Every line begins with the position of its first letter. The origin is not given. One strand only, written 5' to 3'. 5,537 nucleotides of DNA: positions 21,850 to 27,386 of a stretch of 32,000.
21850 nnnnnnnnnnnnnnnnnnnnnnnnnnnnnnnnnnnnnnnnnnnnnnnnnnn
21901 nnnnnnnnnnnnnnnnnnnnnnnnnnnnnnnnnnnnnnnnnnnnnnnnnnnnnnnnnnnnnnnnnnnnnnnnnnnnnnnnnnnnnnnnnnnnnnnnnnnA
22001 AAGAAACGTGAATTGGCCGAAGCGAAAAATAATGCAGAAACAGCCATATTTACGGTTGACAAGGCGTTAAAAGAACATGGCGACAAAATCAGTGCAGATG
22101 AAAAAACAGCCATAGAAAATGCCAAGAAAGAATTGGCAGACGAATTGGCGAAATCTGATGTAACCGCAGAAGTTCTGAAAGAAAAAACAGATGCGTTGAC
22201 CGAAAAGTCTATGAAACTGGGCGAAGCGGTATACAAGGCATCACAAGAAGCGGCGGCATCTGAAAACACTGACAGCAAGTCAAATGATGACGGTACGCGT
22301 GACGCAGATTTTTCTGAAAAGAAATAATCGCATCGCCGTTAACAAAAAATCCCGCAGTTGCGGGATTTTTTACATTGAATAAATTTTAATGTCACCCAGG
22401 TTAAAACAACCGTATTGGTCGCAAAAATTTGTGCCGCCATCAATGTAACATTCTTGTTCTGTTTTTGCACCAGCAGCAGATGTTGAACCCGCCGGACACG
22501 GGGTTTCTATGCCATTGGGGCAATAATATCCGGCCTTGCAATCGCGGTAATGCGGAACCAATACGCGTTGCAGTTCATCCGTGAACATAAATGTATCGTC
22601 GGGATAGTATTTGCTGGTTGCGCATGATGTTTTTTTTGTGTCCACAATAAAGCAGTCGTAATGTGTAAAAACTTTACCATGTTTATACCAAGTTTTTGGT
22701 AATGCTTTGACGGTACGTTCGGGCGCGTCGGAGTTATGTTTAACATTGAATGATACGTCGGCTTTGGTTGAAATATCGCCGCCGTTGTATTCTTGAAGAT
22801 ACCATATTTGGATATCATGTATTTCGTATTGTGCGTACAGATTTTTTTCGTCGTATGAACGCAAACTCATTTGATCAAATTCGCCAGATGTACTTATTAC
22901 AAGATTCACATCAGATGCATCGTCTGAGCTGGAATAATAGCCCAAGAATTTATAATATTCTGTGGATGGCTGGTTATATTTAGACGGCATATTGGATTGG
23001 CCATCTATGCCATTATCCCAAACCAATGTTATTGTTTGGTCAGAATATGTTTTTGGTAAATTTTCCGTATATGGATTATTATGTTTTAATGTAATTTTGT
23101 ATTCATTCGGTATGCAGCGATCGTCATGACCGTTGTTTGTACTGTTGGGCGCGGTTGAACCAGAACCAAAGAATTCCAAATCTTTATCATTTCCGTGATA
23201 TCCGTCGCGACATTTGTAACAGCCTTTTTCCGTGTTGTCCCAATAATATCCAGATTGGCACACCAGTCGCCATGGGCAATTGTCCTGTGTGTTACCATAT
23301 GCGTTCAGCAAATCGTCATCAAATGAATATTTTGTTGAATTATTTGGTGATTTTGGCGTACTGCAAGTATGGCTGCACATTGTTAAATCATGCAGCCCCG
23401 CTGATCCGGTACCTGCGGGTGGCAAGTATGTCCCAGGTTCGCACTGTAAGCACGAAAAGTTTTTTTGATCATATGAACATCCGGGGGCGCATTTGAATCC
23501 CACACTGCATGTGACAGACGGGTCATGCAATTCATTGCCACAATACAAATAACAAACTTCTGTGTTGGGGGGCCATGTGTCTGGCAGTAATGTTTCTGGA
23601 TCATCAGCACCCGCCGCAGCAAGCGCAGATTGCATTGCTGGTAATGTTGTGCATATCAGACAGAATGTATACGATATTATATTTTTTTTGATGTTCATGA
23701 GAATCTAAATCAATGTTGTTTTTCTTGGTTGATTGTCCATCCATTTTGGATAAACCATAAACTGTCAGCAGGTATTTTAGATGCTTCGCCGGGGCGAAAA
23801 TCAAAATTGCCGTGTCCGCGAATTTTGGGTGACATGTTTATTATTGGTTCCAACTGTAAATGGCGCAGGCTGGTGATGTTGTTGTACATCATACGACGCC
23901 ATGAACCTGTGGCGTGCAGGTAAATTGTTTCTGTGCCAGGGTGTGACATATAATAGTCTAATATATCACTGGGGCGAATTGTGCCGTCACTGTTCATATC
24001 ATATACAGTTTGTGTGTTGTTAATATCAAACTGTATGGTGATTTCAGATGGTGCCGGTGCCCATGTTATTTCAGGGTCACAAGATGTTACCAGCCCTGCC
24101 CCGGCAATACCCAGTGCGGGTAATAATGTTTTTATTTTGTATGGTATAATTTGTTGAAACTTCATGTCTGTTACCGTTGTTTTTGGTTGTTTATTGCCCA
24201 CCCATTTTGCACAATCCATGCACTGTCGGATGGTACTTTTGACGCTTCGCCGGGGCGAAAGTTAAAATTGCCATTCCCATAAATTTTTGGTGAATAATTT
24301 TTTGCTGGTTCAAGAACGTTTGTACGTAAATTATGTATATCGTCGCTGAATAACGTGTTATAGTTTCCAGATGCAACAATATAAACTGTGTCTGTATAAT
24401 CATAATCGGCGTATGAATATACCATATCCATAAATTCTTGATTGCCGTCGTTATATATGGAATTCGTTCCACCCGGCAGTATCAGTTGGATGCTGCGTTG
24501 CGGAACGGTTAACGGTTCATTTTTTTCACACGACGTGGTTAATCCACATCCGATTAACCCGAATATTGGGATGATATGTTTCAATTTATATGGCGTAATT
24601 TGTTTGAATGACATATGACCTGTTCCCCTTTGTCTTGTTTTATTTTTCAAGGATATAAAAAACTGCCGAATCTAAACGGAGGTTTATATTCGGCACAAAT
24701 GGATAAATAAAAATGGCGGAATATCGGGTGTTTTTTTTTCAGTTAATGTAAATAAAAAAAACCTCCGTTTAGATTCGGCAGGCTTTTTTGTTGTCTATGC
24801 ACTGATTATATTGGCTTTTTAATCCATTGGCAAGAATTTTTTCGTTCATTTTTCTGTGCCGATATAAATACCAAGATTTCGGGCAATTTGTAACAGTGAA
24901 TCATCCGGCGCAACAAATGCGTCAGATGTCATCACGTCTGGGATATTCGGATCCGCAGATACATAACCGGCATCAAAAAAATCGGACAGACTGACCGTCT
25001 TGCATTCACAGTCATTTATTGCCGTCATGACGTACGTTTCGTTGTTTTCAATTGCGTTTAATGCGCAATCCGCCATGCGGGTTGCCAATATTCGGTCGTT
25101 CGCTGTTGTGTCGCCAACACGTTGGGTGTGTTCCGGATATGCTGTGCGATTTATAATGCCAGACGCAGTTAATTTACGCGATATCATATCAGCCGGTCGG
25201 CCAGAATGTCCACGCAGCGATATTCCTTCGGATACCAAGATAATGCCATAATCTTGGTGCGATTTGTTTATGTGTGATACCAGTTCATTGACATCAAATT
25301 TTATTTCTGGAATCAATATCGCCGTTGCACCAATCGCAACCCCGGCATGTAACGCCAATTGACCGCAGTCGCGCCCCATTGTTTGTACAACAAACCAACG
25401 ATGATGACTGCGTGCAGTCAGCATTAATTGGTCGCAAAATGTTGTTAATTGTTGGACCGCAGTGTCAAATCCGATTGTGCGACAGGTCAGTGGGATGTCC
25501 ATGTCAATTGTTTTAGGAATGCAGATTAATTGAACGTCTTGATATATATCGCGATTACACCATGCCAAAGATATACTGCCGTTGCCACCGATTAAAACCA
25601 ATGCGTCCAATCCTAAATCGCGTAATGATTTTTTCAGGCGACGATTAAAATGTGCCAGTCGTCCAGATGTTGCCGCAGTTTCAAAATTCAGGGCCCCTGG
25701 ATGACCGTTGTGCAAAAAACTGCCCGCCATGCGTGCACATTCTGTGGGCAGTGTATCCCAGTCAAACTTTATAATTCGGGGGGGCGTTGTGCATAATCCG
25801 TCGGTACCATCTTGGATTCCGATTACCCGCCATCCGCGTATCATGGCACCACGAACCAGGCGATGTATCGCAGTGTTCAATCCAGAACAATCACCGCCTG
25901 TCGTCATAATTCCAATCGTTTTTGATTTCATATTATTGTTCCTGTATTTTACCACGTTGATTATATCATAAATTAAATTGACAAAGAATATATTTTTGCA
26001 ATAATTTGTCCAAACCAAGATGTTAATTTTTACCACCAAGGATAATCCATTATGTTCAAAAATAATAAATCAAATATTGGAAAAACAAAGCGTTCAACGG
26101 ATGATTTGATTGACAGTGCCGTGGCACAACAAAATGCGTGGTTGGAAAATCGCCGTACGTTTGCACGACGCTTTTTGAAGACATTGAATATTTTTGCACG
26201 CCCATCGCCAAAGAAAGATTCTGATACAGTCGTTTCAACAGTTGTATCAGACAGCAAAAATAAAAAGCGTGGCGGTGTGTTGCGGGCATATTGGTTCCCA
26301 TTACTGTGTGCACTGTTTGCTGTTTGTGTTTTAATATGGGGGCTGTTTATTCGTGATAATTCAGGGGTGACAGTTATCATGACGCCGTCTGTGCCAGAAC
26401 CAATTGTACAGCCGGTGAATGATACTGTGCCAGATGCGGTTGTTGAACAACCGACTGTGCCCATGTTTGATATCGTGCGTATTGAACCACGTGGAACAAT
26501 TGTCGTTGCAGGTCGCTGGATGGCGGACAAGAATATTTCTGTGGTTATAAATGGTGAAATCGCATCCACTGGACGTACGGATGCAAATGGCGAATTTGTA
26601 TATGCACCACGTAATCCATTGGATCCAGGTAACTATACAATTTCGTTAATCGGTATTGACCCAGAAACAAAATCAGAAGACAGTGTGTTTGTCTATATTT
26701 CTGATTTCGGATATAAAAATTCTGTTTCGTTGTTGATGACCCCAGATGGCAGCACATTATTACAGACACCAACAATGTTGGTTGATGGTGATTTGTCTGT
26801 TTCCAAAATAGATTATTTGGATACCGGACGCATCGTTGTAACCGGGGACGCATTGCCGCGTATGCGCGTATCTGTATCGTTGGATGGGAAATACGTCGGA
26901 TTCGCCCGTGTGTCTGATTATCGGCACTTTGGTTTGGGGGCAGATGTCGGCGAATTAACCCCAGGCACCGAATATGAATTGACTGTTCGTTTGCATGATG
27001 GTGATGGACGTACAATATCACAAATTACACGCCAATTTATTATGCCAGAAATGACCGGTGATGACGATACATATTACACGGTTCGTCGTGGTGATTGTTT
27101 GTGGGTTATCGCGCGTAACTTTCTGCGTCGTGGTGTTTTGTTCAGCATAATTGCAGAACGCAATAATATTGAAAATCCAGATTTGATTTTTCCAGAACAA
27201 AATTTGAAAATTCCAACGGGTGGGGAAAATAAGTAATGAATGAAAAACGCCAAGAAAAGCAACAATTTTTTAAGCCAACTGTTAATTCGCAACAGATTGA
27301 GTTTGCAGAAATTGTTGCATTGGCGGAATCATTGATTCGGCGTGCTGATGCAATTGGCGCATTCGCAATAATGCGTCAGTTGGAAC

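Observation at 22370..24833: Tight accessory operon: two paralogous lipoproteins plus a 442-aa cysteine-rich exported protein, convergent on dnaK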

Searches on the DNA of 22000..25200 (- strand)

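Call 16: search_rna_families(source=window, start=22000, end=25200, threshold=evalue, max_evalue=1)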
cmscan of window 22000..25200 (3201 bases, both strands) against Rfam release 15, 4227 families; matches with E-value up to 1: 7.
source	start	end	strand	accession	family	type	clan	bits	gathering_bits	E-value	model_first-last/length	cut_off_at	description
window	22342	22433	-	RF00512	Leu_leader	Cis-reg; leader;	-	28.6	50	0.0042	1-148/148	no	Leucine operon leader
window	22341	22457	-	RF00506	Thr_leader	Cis-reg; leader;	-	25.8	55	0.068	1-118/118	no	Threonine operon leader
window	22317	22394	-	RF01770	rimP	Cis-reg; leader;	-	25.8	47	0.31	1-102/102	no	Gammaprotebacteria rimP leader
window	22344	22459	-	RF01400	istR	Gene; antitoxin;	-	24.8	45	0.044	1-130/130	no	istR Hfq binding RNA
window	22342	22445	-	RF00513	Trp_leader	Cis-reg; leader;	-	24.7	41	0.058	1-100/100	no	Tryptophan operon leader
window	24662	24782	+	RF04133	MIR2646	Gene; miRNA;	-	19.9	245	0.28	1-256/256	no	MIR2646 microRNA precursor family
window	22346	22377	-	RF00195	RsmY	Gene; sRNA;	CL00106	17.8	57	0.26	90-121/121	no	RsmY RNA family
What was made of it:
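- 24615..24804 (-): 5' leader of about 185 nt. It holds a 34-nt inverted repeat (arm 1 at 24754-24787, arm 2 at 24657-24690). Each arm is also a small hairpin followed by a U run. A Shine-Dalgarno sequence (GGGGA) lies before the lipoA ATG. No Rfam family matches (call 16).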

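Call 101: search_rna_families(source=L042, start=3950, end=4450, threshold=evalue, max_evalue=1, show_alignments=2)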
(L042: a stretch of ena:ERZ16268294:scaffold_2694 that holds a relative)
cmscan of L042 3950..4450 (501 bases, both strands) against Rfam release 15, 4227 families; matches with E-value up to 1: 1.
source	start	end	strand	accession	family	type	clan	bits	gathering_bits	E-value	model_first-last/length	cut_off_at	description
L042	4164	4355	+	RF00444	PrrF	Gene; sRNA;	-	19.1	90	0.79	1-150/150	no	PrrF RNA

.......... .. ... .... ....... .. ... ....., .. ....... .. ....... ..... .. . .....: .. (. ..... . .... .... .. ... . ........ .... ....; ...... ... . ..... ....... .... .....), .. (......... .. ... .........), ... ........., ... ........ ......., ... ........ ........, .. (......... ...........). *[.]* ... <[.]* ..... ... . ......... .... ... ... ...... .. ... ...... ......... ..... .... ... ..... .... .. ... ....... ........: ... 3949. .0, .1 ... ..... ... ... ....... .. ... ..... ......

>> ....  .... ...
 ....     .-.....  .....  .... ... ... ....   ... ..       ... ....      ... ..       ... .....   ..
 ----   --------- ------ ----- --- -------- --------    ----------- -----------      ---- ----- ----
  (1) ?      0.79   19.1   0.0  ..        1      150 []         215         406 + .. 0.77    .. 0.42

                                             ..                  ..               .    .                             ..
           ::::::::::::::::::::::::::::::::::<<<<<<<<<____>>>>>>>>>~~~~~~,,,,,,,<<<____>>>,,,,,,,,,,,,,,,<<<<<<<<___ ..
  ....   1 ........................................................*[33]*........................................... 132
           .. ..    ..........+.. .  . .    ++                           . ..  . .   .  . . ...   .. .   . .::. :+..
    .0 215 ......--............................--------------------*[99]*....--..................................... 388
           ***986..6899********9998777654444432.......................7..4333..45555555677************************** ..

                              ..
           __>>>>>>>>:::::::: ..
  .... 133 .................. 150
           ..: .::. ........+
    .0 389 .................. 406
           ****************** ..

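Call 102: search_rna_families(source=L041, start=1400, end=1900, threshold=evalue, max_evalue=1)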
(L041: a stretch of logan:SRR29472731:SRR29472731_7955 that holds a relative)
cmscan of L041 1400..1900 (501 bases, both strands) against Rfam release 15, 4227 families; matches with E-value up to 1: 6.
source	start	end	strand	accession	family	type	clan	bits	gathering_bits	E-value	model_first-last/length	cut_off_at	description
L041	1739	1851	-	RF00121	MicC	Gene; sRNA;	-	26.7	90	0.079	1-123/123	no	MicC RNA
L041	1754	1779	+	RF03790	MIR8008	Gene; miRNA;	-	20.1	66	0.17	1-55/55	no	MIR8008 microRNA precursor family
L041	1598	1784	+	RF00444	PrrF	Gene; sRNA;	-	19.5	90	0.67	1-150/150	no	PrrF RNA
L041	1713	1784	+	RF00506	Thr_leader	Cis-reg; leader;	-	19.3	55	0.36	1-118/118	no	Threonine operon leader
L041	1753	1810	-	RF03642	MIR5743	Gene; miRNA;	-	19.2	111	0.67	1-81/81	no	MIR5743 microRNA precursor family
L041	1727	1799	+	RF02621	BSnc120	Gene; sRNA;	-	18.2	114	0.25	1-88/88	no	Brucella sRNA 120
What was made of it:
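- On Transcription attenuator / riboswitch leader: No Rfam match (calls 16, 101, 102).
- Closest known: Intrinsic-terminator attenuators / riboswitch expression platforms in 5' leaders. Different: No Rfam family, aptamer-like conserved core or leader peptide was found (calls 16, 101, 102).
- Tried and rejected: Rfam gave only sub-threshold chance hits to the terminator and the leaders (calls 16, 101, 102).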

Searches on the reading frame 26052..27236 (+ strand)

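Call 84: search_protein_families(library=pfam, proteins=[window:26052-27236:+], max_evalue=0.001)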
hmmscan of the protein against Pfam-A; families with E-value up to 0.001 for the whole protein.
window:26052-27236:+ (394 aa): 1 family
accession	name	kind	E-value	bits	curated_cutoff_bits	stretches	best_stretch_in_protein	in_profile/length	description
PF01476.26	LysM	-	5.3e-10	39.5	20.9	1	342-388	1-43/43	LysM domain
